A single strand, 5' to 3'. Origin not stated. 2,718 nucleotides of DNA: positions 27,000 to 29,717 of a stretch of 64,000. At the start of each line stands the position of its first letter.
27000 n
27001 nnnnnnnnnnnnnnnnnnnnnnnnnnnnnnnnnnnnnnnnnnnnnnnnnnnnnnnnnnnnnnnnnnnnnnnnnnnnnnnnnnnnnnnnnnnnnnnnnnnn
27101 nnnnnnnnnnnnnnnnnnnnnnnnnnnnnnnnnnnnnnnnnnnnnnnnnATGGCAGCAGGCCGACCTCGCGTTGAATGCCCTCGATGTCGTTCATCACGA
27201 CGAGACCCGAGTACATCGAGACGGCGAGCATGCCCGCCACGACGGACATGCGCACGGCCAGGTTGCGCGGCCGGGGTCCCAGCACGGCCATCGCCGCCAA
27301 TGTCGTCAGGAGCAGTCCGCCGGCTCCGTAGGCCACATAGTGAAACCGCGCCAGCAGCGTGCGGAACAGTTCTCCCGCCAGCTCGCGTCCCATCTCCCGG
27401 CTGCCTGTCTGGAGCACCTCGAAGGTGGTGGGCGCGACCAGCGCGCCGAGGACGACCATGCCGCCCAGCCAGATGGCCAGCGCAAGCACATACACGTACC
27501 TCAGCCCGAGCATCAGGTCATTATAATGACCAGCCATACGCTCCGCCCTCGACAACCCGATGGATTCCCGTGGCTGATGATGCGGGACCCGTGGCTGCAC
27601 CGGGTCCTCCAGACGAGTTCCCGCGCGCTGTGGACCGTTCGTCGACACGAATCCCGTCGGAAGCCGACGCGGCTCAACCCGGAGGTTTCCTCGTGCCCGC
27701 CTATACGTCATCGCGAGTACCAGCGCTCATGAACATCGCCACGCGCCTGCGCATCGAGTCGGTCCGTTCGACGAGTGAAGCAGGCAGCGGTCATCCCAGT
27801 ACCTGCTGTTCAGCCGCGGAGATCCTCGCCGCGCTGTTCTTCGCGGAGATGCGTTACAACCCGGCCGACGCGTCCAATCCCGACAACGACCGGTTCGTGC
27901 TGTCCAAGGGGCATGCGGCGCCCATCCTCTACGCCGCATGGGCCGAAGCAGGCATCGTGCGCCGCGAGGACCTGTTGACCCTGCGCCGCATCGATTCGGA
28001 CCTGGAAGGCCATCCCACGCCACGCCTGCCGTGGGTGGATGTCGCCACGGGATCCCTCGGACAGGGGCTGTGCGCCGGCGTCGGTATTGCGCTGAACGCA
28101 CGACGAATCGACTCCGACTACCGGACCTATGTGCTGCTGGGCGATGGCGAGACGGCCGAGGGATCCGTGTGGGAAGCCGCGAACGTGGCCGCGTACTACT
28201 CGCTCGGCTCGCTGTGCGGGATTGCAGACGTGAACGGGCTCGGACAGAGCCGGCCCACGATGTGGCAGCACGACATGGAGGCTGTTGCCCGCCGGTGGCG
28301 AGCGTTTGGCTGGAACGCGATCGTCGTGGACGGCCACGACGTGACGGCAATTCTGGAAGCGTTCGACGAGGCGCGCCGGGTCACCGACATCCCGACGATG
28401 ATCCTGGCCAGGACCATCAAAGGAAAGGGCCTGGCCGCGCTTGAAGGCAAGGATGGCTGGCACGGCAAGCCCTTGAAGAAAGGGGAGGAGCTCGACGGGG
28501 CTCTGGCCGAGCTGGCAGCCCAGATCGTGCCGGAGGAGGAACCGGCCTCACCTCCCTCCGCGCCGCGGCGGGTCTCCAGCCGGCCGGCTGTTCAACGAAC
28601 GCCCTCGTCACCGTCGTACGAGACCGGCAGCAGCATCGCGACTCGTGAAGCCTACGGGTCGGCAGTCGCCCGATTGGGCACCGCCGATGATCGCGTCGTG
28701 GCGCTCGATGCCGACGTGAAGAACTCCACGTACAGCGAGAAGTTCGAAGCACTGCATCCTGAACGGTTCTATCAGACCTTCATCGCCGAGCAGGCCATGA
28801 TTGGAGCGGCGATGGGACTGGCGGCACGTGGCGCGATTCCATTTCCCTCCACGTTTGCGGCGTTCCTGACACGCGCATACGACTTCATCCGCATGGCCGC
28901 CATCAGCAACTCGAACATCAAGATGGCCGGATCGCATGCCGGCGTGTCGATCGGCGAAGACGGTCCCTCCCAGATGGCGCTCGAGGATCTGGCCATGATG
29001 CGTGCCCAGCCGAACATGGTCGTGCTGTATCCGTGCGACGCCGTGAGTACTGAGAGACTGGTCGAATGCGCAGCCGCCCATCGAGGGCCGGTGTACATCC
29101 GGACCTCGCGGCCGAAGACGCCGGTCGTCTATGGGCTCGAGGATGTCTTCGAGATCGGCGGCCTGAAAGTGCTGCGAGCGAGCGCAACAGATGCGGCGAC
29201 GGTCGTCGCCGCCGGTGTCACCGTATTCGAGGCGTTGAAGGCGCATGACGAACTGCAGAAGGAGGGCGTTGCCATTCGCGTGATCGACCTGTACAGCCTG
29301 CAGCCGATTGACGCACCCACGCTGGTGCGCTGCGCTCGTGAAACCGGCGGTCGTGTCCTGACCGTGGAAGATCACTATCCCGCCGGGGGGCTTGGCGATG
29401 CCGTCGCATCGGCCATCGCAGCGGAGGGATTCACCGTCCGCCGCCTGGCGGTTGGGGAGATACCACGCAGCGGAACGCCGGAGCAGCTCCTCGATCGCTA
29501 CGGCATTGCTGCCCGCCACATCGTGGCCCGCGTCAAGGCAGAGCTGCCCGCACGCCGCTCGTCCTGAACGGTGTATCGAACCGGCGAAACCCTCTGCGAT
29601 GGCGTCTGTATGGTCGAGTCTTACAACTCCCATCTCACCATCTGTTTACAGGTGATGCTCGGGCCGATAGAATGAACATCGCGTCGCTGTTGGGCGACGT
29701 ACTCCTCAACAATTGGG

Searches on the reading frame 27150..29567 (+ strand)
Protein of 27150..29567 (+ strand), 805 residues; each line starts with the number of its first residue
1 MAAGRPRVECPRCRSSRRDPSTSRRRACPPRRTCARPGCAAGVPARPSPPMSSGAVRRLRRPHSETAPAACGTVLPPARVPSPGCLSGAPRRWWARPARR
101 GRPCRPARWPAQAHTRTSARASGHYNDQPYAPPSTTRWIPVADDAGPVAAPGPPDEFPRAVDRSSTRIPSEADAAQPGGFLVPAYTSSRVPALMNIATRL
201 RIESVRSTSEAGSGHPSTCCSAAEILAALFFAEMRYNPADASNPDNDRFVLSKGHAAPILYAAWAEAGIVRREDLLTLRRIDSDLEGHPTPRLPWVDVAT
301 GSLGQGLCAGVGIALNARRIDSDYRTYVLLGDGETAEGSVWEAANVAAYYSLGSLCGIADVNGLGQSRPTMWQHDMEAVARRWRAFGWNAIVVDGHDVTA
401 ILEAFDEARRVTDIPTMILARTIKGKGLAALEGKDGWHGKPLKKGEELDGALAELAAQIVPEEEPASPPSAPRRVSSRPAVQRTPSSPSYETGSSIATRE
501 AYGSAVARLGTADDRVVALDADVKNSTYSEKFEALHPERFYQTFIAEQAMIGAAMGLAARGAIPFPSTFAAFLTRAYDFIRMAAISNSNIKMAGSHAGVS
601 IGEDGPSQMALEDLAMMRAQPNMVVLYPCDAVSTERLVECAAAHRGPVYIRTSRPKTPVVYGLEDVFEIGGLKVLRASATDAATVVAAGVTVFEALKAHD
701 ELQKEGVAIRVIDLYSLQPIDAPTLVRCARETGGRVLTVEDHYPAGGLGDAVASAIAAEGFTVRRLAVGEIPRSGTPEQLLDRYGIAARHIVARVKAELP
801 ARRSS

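Call 16: search_protein_families(library=pfam, proteins=[window:27150-29567:+], max_evalue=0.001)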
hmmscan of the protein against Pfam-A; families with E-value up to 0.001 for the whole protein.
window:27150-29567:+ (805 aa): 5 families
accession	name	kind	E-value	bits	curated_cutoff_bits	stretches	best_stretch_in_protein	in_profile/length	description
PF02779.29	Transket_pyr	-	1.6e-49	168.3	27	1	495-657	2-172/174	Transketolase, pyrimidine binding domain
PF00456.26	Transketolase_N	-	2.7e-47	161.8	22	1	196-446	5-267/334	Transketolase, thiamine diphosphate binding domain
PF02780.25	Transketolase_C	-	6.2e-25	87.9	25.9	1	675-791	4-124/124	Transketolase, C-terminal domain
PF00676.26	E1_dh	-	8.2e-11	41.8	22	1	305-411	105-210/300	Dehydrogenase E1 component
PF13292.11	DXP_synthase_N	-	0.00082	19.2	21.2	0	194-348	19-158/274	1-deoxy-D-xylulose-5-phosphate synthase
